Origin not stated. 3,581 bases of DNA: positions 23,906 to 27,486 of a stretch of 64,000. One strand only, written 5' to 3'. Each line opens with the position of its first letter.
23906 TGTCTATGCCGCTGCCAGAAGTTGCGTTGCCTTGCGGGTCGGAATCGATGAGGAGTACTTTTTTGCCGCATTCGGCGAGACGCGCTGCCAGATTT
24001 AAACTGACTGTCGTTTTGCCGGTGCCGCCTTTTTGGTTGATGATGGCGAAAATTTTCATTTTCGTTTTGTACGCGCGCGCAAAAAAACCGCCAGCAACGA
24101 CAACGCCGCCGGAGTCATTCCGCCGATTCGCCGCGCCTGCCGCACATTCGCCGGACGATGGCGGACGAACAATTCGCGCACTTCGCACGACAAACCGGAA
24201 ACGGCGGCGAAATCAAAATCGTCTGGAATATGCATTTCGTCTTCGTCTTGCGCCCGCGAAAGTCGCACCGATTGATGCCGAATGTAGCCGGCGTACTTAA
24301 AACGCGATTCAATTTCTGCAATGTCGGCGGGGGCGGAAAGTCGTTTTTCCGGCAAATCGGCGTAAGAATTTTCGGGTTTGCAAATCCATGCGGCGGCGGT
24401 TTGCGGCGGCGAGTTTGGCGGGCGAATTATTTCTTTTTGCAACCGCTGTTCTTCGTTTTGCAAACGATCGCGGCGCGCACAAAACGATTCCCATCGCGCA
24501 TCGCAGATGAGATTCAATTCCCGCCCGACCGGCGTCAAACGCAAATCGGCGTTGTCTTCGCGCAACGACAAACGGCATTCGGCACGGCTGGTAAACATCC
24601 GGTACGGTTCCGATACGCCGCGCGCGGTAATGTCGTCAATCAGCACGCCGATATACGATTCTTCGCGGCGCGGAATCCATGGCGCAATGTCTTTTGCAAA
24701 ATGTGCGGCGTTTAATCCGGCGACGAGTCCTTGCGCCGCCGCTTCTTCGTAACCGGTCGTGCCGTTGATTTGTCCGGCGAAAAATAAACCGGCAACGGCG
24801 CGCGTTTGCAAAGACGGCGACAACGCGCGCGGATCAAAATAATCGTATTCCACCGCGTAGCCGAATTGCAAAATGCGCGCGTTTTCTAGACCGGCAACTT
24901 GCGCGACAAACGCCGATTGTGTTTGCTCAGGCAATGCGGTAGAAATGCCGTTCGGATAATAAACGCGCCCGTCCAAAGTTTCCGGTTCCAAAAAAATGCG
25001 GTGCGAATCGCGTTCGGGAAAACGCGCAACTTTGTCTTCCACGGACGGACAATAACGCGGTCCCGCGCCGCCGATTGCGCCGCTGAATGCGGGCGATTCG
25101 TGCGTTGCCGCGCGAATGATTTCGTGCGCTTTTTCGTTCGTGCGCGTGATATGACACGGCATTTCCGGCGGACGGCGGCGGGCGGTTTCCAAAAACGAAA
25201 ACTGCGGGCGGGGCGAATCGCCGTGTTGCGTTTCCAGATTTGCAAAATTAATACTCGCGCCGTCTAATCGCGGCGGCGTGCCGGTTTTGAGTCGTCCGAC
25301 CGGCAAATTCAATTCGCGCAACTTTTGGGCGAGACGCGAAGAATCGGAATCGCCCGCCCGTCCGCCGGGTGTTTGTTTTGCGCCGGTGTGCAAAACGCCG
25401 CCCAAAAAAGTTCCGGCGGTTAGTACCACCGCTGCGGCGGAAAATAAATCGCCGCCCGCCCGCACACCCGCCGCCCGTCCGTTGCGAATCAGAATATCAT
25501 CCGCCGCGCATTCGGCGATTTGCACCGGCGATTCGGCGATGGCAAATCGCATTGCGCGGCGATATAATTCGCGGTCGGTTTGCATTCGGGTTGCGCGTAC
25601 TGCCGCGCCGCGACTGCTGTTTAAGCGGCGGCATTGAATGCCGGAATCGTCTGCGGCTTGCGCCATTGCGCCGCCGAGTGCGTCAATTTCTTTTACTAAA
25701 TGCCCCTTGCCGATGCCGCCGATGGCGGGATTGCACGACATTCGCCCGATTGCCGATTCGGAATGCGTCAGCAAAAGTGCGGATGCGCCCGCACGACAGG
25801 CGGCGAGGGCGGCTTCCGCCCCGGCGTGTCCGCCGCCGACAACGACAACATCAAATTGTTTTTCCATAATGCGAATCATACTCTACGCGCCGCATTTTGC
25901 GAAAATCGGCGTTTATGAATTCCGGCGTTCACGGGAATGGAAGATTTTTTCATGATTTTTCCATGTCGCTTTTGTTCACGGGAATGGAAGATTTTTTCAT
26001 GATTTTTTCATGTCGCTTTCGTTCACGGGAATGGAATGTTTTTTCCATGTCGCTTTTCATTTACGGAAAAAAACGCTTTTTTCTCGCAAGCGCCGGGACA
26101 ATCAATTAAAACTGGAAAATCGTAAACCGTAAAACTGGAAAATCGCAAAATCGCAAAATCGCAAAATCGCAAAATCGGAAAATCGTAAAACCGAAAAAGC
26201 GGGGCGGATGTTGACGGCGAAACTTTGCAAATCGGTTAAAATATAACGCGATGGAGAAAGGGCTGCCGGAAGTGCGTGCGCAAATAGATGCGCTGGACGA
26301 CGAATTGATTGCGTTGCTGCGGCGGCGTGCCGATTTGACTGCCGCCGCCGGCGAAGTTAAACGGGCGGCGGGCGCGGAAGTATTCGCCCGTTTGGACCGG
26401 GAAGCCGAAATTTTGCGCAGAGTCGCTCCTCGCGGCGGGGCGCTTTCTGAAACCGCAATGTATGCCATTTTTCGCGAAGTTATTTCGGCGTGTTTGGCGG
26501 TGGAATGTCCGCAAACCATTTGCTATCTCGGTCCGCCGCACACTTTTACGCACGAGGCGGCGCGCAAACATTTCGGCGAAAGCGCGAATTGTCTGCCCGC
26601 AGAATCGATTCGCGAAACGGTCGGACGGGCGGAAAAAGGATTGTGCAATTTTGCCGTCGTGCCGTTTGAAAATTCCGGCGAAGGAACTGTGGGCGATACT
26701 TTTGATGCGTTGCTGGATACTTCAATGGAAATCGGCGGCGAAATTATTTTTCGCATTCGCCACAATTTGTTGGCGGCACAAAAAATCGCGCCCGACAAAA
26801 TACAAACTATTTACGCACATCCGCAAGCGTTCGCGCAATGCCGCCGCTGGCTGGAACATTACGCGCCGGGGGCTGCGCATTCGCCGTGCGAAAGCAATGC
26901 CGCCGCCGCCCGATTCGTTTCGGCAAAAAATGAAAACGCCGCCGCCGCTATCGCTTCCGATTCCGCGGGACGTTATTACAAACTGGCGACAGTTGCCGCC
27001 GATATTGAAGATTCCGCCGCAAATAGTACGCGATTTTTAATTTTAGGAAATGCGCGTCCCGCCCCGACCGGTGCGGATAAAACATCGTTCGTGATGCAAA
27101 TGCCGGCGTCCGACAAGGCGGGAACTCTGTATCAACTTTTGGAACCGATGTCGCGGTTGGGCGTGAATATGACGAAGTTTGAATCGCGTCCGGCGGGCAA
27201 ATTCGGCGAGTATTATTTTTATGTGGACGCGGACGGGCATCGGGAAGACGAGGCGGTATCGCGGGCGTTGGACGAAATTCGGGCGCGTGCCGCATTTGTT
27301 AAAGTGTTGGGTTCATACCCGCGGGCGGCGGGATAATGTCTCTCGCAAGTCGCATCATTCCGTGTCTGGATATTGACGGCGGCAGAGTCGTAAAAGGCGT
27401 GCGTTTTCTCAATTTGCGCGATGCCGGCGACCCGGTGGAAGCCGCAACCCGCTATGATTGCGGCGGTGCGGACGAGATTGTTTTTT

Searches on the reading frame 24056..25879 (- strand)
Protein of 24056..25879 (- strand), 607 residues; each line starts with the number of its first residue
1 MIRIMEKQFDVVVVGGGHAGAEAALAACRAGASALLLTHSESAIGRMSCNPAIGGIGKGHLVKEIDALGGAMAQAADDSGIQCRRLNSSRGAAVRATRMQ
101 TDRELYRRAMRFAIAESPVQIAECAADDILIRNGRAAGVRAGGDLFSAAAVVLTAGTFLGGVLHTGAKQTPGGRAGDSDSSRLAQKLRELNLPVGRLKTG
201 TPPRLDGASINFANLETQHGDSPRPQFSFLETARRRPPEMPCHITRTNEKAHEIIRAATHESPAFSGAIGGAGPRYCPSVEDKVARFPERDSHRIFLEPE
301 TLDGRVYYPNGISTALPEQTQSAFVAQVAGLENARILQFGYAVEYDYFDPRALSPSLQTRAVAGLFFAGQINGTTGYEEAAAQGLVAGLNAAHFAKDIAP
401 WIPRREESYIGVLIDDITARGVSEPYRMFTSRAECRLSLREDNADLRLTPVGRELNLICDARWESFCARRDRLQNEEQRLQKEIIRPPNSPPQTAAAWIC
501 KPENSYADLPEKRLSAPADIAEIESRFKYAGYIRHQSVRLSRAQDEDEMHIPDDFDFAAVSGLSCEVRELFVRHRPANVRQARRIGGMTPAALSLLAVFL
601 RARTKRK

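Call 74: search_protein_families(library=pfam, proteins=[window:24056-25879:-], max_evalue=0.0001)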
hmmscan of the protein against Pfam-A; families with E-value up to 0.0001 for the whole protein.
window:24056-25879:- (607 aa): 3 families
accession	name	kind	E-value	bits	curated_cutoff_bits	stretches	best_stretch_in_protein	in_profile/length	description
PF01134.28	GIDA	-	3.4e-145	484.5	22.1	1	10-397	1-389/391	Glucose inhibited division protein A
PF13932.14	SAM_GIDA_C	-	4.9e-18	65.1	27.1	1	543-596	3-56/57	tRNA modifying enzyme MnmG/GidA C-terminal helical bundle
PF21680.2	GIDA_C_1st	-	3.3e-09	37.8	24.7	1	460-536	1-95/96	tRNA modifying enzyme MnmG/GidA C-terminal helical domain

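Call 75: find_homologous_proteins(query=window:24056-25876:-, max_evalue=1e-100)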
Query window:24056-25876:- (606 aa): 8000 proteins with E <= 1e-100 among 8000 candidates; the best 120 are listed.
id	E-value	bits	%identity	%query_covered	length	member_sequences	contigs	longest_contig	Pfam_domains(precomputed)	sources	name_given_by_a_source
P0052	0.0e+0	1342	99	100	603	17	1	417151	PF21680.3,PF01134.29,PF13932.16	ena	-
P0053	0.0e+0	1052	79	99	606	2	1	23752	PF21680.3,PF01134.29,PF13932.16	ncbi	ncbi:MAG: tRNA uridine-5-carboxymethylaminomethyl(34) synthesis enzyme MnmG [Gammaproteobacteria bac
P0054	0.0e+0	1023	79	96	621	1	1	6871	PF21680.3,PF01134.29,PF13932.16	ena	-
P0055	0.0e+0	1013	75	98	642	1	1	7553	PF21680.3,PF01134.29,PF13932.16,PF12831.14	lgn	-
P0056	1.1e-275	934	71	99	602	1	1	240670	PF21680.3,PF01134.29,PF13932.16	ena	-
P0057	1.2e-275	934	71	99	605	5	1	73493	PF21680.3,PF01134.29,PF13932.16,PF12831.14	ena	-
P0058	5.5e-273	925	69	99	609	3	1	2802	PF00890.31,PF21680.3,PF01134.29,PF13932.16,PF12831.14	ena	-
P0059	3.0e-270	916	71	96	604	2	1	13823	PF21680.3,PF01134.29,PF13932.16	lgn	-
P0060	6.5e-269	912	70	99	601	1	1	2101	PF07992.21,PF21680.3,PF01134.29,PF13932.16,PF12831.14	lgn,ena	-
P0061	6.4e-268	908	69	99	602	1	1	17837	PF21680.3,PF01134.29,PF13932.16,PF12831.14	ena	-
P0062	1.0e-267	908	70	99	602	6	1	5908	PF21680.3,PF01134.29,PF13932.16,PF12831.14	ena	-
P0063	1.1e-267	908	69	100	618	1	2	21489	PF21680.3,PF01134.29,PF13932.16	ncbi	ncbi:MAG: tRNA uridine-5-carboxymethylaminomethyl(34) synthesis enzyme MnmG [Gammaproteobacteria bac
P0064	2.9e-267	906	68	100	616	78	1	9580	PF21680.3,PF01134.29,PF13932.16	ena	-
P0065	1.1e-262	891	68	99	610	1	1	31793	PF21680.3,PF01134.29,PF13932.16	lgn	-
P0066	9.2e-260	881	68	98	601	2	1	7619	PF21680.3,PF01134.29,PF13932.16,PF12831.14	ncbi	-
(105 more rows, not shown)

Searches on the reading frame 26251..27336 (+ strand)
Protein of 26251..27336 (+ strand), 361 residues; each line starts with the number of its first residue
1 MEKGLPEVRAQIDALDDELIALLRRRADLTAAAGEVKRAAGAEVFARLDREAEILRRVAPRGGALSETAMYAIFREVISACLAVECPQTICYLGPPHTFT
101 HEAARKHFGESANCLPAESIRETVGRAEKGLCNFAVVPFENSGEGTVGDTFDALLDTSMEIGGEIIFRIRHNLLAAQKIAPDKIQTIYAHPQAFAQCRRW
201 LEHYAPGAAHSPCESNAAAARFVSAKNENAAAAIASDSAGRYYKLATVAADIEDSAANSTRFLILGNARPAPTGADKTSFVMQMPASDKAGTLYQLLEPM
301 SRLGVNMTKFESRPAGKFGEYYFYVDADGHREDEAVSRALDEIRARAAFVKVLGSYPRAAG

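Call 74: search_protein_families(library=pfam, proteins=[window:26251-27336:+], max_evalue=0.0001)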
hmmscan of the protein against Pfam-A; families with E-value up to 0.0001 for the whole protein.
window:26251-27336:+ (361 aa): 3 families
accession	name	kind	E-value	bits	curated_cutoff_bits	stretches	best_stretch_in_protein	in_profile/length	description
PF00800.23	PDT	-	1.7e-58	197.8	25.2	1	90-268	1-179/181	Prephenate dehydratase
PF01817.26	CM_2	-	6.8e-17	61.9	27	1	8-85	1-79/80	Chorismate mutase type II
PF01842.31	ACT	-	9.4e-05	22.6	27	0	287-343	8-64/66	ACT domain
